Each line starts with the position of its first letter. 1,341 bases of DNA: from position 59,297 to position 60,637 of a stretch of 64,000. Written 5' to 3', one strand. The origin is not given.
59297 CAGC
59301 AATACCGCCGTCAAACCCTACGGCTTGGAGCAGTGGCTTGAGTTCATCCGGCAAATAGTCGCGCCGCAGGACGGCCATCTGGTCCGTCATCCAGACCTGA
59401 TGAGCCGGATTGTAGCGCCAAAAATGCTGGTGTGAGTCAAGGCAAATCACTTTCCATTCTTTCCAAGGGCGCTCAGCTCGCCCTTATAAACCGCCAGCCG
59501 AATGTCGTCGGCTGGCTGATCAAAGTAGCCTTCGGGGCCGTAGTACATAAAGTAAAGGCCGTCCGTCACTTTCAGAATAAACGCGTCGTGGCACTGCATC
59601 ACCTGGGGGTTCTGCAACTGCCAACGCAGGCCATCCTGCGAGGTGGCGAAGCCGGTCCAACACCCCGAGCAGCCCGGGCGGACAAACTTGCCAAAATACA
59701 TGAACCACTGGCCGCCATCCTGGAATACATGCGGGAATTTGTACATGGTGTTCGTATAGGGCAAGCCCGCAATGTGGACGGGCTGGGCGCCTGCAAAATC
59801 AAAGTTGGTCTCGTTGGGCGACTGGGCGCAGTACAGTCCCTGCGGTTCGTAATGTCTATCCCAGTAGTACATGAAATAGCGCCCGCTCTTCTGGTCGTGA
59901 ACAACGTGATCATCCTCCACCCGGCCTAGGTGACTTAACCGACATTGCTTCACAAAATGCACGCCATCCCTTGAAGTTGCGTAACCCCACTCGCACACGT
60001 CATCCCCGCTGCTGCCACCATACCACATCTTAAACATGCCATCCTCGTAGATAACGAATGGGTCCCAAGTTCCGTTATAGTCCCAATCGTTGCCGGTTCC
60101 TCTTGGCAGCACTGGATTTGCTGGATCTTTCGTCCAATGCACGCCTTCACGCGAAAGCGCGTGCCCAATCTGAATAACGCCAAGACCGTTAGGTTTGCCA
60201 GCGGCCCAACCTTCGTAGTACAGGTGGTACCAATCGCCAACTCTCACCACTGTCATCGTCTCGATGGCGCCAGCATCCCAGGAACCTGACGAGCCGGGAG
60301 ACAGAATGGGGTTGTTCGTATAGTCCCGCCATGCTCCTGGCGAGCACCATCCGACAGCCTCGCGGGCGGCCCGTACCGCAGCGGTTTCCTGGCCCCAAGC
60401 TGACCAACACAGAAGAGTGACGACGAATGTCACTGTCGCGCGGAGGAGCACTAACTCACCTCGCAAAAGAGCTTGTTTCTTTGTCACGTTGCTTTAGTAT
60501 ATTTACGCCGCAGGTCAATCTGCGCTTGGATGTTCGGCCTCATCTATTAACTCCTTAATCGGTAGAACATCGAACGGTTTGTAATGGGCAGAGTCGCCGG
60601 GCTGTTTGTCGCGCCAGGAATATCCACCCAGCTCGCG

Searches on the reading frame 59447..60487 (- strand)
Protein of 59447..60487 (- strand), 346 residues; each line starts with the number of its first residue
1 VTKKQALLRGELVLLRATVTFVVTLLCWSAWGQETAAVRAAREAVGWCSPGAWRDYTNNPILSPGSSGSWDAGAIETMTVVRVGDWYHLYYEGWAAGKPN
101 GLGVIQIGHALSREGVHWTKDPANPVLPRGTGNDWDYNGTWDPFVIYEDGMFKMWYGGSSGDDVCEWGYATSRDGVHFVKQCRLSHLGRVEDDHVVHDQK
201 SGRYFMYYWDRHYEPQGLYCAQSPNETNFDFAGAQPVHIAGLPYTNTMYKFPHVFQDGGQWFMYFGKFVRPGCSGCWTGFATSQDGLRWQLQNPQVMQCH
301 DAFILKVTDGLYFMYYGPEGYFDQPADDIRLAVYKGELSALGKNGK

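Call 66: search_protein_families(library=pfam, proteins=[window:59447-60487:-], max_evalue=0.0001)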
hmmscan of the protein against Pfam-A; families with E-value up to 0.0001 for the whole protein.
window:59447-60487:- (346 aa): 1 family
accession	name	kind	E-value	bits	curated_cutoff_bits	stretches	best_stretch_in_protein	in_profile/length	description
PF00251.26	Glyco_hydro_32N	-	8.3e-05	22.7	22.1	0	81-156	16-85/307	Glycosyl hydrolases family 32 N-terminal domain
